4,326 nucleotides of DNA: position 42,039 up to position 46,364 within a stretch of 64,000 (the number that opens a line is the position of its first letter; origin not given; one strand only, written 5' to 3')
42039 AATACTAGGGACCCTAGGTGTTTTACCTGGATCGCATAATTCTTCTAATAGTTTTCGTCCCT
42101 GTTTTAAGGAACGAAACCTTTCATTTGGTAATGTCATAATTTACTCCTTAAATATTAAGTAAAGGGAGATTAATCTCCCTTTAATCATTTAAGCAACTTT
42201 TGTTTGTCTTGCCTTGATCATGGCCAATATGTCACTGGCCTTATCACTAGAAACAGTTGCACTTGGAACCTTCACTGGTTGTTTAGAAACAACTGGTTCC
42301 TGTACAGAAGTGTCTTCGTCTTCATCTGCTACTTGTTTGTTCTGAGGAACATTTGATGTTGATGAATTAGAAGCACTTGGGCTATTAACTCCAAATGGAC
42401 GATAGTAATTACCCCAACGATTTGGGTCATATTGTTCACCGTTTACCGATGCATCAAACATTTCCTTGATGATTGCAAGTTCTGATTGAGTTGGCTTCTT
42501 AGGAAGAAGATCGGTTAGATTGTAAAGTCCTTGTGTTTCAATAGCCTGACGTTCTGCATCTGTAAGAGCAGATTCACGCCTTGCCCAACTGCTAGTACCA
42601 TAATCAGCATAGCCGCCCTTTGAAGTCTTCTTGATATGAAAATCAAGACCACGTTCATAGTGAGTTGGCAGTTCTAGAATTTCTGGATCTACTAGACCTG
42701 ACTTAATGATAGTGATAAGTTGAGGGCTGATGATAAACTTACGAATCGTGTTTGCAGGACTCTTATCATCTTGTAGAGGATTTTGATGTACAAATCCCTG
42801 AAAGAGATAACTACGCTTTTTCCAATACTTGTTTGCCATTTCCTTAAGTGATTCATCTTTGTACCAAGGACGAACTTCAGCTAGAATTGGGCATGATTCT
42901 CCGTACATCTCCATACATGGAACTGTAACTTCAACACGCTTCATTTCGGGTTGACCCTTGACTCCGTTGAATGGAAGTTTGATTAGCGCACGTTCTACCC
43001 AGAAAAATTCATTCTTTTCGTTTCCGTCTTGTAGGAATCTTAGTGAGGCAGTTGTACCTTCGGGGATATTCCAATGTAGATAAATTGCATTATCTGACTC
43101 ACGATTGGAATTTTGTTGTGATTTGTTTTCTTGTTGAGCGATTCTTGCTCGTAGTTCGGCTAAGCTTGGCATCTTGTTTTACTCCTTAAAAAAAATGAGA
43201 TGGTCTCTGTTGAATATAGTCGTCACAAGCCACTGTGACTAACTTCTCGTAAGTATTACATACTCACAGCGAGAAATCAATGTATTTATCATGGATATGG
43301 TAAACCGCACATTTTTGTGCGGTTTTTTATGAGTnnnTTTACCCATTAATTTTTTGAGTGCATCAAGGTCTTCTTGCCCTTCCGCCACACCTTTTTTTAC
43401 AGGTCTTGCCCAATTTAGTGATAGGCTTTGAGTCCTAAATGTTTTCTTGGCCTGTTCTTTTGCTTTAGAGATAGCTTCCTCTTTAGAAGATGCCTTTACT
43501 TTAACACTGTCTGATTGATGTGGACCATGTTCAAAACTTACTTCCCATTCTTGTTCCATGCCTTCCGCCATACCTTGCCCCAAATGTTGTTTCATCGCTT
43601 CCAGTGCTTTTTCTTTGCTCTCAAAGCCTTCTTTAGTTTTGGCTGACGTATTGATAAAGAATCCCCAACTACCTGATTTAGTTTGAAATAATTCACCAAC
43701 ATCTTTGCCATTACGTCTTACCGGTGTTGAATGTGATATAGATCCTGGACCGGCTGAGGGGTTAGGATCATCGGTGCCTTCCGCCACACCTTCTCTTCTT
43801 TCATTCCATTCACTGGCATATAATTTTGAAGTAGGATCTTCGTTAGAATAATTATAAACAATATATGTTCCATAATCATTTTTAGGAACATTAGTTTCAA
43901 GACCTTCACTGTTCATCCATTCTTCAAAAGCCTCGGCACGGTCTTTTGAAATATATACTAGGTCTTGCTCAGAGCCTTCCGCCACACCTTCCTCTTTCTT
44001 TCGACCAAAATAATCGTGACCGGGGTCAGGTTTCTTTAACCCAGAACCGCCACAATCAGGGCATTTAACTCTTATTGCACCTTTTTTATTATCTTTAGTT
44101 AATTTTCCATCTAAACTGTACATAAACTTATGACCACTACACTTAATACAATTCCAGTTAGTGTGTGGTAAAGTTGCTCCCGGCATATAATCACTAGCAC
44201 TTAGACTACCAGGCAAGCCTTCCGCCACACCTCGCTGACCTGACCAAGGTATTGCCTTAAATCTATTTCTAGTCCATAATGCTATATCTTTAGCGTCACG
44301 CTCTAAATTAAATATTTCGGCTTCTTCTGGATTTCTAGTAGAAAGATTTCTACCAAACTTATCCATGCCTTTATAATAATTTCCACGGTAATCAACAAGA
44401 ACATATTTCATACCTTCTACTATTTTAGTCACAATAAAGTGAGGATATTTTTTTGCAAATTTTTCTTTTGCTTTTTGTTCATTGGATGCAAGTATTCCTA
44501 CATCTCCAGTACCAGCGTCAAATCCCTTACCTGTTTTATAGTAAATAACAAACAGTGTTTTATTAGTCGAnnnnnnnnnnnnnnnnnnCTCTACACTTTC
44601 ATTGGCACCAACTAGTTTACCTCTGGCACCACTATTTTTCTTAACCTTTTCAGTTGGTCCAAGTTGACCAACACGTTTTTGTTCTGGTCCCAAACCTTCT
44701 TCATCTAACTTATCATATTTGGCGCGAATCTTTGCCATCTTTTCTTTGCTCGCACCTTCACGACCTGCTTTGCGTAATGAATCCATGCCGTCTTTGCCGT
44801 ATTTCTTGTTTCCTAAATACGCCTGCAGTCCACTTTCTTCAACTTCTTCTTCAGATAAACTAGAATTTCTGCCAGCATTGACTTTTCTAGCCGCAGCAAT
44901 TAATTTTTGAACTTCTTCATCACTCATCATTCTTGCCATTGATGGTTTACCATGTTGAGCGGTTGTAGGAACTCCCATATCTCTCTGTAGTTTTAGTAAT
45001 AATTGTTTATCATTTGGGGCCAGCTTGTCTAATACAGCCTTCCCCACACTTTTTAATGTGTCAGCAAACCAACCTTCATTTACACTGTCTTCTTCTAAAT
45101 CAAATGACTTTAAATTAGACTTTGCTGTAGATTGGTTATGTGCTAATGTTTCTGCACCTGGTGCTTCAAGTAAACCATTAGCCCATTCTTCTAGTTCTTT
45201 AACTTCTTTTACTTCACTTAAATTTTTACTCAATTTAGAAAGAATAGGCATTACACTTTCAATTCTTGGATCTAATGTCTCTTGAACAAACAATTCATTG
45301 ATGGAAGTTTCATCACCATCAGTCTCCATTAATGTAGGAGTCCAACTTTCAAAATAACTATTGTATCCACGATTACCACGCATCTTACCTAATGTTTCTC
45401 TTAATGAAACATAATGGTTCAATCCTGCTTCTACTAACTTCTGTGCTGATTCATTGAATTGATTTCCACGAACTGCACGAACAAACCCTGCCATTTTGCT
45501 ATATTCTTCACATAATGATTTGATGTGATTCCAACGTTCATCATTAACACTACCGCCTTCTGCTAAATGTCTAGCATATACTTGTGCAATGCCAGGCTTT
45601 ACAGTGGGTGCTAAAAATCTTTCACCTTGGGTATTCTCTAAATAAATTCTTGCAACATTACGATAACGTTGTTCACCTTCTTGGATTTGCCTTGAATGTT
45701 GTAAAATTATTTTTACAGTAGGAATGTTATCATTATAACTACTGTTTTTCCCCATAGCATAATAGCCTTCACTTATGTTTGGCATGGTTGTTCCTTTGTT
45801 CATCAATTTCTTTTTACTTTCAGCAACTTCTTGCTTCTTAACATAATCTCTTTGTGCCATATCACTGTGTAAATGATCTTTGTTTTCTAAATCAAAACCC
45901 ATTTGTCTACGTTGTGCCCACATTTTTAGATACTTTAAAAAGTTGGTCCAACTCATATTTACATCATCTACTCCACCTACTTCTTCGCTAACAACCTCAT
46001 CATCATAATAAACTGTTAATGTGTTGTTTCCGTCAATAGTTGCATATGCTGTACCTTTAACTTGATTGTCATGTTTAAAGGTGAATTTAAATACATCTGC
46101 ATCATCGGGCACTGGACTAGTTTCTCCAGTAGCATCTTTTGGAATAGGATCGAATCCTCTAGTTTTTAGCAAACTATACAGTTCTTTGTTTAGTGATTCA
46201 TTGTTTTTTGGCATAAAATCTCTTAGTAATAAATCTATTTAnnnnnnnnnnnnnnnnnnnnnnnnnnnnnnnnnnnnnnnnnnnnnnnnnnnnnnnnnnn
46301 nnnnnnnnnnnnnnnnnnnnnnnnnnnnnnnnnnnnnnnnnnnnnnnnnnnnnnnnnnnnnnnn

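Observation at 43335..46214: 959-aa protein whose C-terminal half is punctuated by six GVAEG sites encoded by near-identical 15-nt motifs: putative prohead-protease-processed internal polyprotein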

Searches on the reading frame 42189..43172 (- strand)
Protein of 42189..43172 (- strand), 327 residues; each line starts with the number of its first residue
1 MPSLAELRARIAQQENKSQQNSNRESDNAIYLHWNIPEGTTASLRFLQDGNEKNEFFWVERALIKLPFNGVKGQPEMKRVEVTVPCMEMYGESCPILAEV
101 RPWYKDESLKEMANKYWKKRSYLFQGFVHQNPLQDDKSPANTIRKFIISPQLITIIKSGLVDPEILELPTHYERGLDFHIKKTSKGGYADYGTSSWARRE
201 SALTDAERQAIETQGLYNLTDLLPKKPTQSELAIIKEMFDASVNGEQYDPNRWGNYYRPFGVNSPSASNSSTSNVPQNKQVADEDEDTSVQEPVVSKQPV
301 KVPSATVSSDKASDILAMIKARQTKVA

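Call 4: search_protein_families(library=pfam, proteins=[window:42189-43172:-], max_evalue=0.01)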
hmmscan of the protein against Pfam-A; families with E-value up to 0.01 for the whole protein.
window:42189-43172:- (327 aa): 1 family
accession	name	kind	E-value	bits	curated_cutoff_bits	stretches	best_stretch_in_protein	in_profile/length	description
PF08804.16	gp32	-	0.00026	21.5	26.8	1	42-235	5-201/208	gp32 DNA binding protein like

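Call 5: search_protein_families(library=phrogs, proteins=[window:42189-43172:-], max_evalue=0.01)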
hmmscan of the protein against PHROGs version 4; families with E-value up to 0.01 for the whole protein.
window:42189-43172:- (327 aa): 2 families
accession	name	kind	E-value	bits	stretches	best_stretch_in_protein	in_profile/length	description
phrog_1192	-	DNA, RNA and nucleotide metabolism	9.4e-60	203.8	1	1-320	2-324/326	single strand DNA binding protein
phrog_224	-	DNA, RNA and nucleotide metabolism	5.7e-05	24.1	1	5-260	15-258/318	single strand DNA binding protein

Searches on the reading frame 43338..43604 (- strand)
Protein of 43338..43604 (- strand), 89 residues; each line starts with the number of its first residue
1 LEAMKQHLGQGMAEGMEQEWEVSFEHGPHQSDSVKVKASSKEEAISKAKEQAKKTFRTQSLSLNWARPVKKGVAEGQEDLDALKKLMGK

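Call 67: predict_structure(alignment_id=A5)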
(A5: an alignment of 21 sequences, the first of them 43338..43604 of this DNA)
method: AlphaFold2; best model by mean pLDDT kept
length: 89 residues; sequences in the alignment: 21
mean_pLDDT: 69.5   pTM: 0.50
mean pLDDT of the five models: 69.5, 69.5, 69.0, 68.6, 67.2
residues with pLDDT >= 90: 1; 70-90: 51; 50-70: 14; < 50: 23
segments of 3 or more residues with pLDDT < 50: 1-15, 72-78
pLDDT, mean of each block of 10 residues (from residue 1): 40 59 82 84 85 76 83 49 66
secondary structure, 60 per line:
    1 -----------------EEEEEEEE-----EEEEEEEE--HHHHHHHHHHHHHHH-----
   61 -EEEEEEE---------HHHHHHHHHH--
elements in order: E18-25 E31-38 H41-55 E62-68 H78-87

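Call 71: fold_search(model_id=the predicted structure, library=pdb)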
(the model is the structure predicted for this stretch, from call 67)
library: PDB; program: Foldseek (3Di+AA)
matches with E <= 10: 263; with E <= 0.001: 0
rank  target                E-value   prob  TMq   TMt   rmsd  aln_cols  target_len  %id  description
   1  4njc_H                1.1e-01  0.94  0.37  0.59   5.2        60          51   10  RNA Polymerase interacting protein YkzG from Geobacillus stearothermophilus (released 2014-08-20)
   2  4lk0_M                1.8e-01  0.98  0.42  0.68   2.9        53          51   21  Crystal Structure Analysis of the E.coli holoenzyme/T7 Gp2 complex (released 2013-11-13)
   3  9e6q_AR               3.1e-01  0.96  0.52  0.60   7.4        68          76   12  Cryo-EM structure of the Pyrobaculum calidifontis 50S ribosomal subunit in complex with Dri (released 2024-11-20)
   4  6skf_BT               4.5e-01  0.80  0.48  0.56   8.0        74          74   14  Cryo-EM Structure of T. kodakarensis 70S ribosome (released 2020-07-29)
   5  7qoh_g                5.4e-01  0.33  0.37  0.39   8.7        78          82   17  Unique vertex of the phicrAss001 virion with C5 symmetry imposed (released 2023-03-29)
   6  9oac_Ca               5.7e-01  0.72  0.42  0.49   6.3        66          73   17  C5 reconstruction of the thermophilic bacteriophage P74-26 Portal Vertex (released 2026-01-28)
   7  3j79_U                1.1e+00  0.69  0.54  0.28   9.4        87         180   11  Cryo-EM structure of the Plasmodium falciparum 80S ribosome bound to the anti-protozoan drug emetine, large subunit (released 2014-07-16)
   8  7qoh_h                1.1e+00  0.66  0.46  0.54   2.8        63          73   16  Unique vertex of the phicrAss001 virion with C5 symmetry imposed (released 2023-03-29)
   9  4v9f_6                1.2e+00  0.75  0.45  0.68   2.6        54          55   13  The re-refined crystal structure of the Haloarcula marismortui large ribosomal subunit at 2.4 Angstrom resolution: mor (released 2014-07-09)
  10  2xgp_A                1.3e+00  0.25  0.35  0.08   6.7        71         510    6  Yeast DNA polymerase eta in complex with C8-2-acetylaminofluorene containing DNA (released 2010-11-03)
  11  8a98_R                1.5e+00  0.75  0.54  0.29   7.1        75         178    9  CRYO-EM STRUCTURE OF LEISHMANIA MAJOR 80S RIBOSOME : snoRNA MUTANT (released 2023-10-11)
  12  8i9p_LS               1.5e+00  0.69  0.55  0.30   8.0        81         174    9  Cryo-EM structure of a Chaetomium thermophilum pre-60S ribosomal subunit - State Mak16 (released 2023-05-17)
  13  9bh5_CS               1.5e+00  0.69  0.56  0.29   9.1        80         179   11  High-resolution C. elegans 80S ribosome structure - class 1 (released 2024-09-04)
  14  5ndg_N0               1.7e+00  0.57  0.51  0.28  10.0        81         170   11  Crystal structure of geneticin (G418) bound to the yeast 80S ribosome (released 2017-12-13)
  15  2w7o_A                1.7e+00  0.41  0.41  0.10   3.6        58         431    7  Structure and Activity of Bypass Synthesis by Human DNA Polymerase Kappa Opposite the 7,8-Dihydro-8-oxodeoxyguanosine  (released 2009-06-16)
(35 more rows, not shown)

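Call 104: search_protein_representatives(alignment_id=A5)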
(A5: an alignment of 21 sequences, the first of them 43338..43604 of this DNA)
Query: 21 sequences, 67 profile positions. Proteins with E-value up to 0.001 (for the whole library): 102; up to 1e-10: 75; up to 1e-30: 11. The best 102 are listed.
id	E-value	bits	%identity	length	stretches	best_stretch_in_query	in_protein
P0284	5.6e-34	132.1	-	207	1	1-66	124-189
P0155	1.8e-33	130.5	-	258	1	1-65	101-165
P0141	2.1e-33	130.2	-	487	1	2-66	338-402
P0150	1.2e-32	127.9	-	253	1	1-66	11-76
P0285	2.7e-32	126.7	-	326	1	1-65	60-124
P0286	3.3e-32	126.4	-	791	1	1-65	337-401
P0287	3.8e-32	126.2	-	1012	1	1-65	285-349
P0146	4.9e-32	125.9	-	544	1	1-65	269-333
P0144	7.6e-32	125.3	-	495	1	1-65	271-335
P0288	8.5e-32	125.1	-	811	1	1-65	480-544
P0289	1.1e-31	124.8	-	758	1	1-65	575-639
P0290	1.9e-30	120.8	-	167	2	1-66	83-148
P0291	5.0e-30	119.4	-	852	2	1-66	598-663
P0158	5.9e-30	119.2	-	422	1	1-66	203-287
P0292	8.1e-30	118.8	-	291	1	1-66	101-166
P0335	3.2e-13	65.6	-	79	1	8-62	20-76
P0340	5.9e-12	61.6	-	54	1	10-58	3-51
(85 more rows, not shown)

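Call 106: find_encoding_contigs(protein=P0340, flank=6000, max_places=3)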
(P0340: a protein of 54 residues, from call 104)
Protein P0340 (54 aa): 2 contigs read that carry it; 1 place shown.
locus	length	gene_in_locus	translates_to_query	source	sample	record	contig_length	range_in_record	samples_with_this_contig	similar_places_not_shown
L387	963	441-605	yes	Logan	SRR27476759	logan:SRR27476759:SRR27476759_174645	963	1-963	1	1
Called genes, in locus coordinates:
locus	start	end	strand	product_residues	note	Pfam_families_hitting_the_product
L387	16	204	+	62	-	-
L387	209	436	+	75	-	-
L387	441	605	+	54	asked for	-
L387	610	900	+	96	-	-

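Call 107: find_encoding_contigs(protein=P0335, flank=6000, max_places=3)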
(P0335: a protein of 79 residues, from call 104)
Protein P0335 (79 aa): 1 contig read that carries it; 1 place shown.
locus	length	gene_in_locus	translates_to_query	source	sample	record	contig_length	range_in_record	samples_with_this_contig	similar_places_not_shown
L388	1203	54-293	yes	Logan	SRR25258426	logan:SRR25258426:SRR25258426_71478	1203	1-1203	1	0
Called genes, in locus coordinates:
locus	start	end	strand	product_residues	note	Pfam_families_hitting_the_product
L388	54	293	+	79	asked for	-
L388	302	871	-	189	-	PF01541:GIY-YIG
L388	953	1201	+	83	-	?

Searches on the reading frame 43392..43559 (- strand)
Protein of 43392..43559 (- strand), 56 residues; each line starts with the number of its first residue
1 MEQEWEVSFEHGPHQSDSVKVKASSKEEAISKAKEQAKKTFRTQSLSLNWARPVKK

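Call 98: search_protein_families(library=pfam, proteins=[window:43392-43559:-], max_evalue=0.5)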
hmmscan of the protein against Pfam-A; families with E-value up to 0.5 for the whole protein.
seq(56 aa): 3 families
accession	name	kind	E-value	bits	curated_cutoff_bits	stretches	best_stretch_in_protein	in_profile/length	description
PF14119.11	DUF4288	-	0.0064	17.2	27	1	18-43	25-49/84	Domain of unknown function (DUF4288)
PF09954.14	DUF2188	-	0.22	12.1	22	1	20-39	22-41/62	Uncharacterized protein conserved in bacteria (DUF2188)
PF00333.26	Ribosomal_S5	-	0.39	11.2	27.1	0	22-40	42-60/65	Ribosomal protein S5, N-terminal domain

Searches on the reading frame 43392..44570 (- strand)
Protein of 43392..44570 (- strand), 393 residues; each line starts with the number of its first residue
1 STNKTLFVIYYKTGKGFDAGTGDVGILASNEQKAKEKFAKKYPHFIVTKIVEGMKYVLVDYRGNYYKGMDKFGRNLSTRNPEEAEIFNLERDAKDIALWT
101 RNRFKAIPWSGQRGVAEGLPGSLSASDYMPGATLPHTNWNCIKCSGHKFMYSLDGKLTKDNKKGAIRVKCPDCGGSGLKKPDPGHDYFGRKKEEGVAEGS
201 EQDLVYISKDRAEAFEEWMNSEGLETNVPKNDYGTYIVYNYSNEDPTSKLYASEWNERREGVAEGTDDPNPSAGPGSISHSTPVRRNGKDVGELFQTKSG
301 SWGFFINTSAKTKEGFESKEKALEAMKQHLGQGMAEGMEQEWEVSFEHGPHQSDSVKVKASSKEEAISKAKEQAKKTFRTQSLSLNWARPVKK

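Call 35: find_homologous_proteins(query=window:43392-44570:-, max_evalue=0.001)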
Query seq(393 aa) (393 aa): 43 proteins with E <= 0.001 among 4296 candidates.
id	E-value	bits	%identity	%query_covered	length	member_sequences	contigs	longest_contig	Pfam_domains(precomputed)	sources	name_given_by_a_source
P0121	2.3e-158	546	100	62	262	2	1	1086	-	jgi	jgi:hypothetical protein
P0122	6.6e-111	389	72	67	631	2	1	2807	-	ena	-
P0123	5.5e-55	205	49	58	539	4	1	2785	-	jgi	jgi:hypothetical protein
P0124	1.8e-28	118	73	21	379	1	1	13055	-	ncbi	-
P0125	5.9e-27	113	62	24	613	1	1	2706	-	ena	-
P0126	3.9e-25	107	74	18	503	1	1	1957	-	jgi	jgi:hypothetical protein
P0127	7.0e-21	93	56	21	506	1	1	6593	-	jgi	jgi:hypothetical protein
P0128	3.8e-20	91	41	22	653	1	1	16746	-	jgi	-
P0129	5.5e-20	90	62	19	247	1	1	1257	PF11450.14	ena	-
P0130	3.8e-19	87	52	26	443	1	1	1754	-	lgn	-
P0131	1.2e-18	86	58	21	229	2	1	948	-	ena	-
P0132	1.5e-18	85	56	23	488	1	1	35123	-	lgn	-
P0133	1.5e-18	85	60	19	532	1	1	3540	-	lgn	-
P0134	1.5e-17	82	52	24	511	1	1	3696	-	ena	-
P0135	7.2e-15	73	63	16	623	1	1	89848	-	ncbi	-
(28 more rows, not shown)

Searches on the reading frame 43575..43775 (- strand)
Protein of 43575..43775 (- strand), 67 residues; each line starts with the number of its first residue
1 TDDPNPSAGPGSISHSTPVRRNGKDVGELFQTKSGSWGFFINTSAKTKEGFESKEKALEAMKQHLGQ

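Call 98: search_protein_families(library=pfam, proteins=[window:43575-43775:-], max_evalue=0.5)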
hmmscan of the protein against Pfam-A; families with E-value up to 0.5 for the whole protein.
seq(67 aa): 1 family
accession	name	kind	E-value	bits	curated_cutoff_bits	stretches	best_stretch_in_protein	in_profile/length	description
PF14657.12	Arm-DNA-bind_4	-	0.026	14.6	22.3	1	46-65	20-39/47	Arm DNA-binding domain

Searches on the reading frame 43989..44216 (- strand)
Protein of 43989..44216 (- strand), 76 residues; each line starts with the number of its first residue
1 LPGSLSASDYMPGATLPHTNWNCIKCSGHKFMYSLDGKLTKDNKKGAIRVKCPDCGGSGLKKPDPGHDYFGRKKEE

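Call 98: search_protein_families(library=pfam, proteins=[window:43989-44216:-], max_evalue=0.5)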
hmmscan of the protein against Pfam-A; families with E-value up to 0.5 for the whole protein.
seq(76 aa): 8 families
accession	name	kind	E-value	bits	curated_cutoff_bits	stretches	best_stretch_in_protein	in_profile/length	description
PF15777.11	Anti-TRAP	-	0.0002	21.7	32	1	17-38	27-48/59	Tryptophan RNA-binding attenuator protein inhibitory protein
PF19108.5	DUF5795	-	0.0094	16.4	27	0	50-60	37-47/74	Family of unknown function (DUF5795)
PF14311.12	DUF4379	-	0.01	16.5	24.5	1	5-57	13-55/56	Probable Treble clef zinc finger domain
PF00684.25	DnaJ_CXXCXGXG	-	0.019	15.7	32.7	1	23-61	1-27/65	DnaJ central domain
PF25433.1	DUF7895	-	0.035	14.9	27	0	50-70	3-23/75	Domain of unknown function (DUF7895)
PF01667.23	Ribosomal_S27e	-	0.064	13.4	24.5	0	48-56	6-14/55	Ribosomal protein S27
PF25206.1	DUF7836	-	0.14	12.5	26.7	0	46-57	4-15/59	Domain of unknown function (DUF7836)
PF21957.2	Zn_ribbon_16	-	0.21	12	27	0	42-56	6-21/65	Zinc beta-ribbon finger, putative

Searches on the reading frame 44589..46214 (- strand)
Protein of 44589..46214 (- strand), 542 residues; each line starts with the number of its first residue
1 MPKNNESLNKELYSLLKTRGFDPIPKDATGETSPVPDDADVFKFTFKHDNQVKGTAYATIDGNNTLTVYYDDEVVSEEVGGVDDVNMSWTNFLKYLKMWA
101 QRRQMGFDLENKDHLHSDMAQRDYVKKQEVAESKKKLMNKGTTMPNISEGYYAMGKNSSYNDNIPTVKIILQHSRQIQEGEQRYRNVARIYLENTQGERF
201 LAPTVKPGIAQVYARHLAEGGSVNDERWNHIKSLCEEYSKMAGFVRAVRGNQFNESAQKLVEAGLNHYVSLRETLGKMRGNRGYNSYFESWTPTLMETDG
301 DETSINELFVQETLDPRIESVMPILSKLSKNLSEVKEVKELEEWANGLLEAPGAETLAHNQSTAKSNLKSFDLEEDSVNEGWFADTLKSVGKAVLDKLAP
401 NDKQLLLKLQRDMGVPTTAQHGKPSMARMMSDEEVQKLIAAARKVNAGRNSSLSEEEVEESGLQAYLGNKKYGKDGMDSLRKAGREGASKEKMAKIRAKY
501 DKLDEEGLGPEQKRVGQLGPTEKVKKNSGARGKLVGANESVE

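Call 98: search_protein_families(library=pfam, proteins=[window:44589-46214:-], max_evalue=0.5)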
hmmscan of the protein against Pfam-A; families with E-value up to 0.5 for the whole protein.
window:44589-46214:- (542 aa): 1 family
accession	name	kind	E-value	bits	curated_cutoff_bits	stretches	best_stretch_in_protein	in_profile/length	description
PF07319.16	DnaI_N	-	0.018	16.1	24.1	0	109-152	39-80/94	Primosomal protein DnaI N-terminus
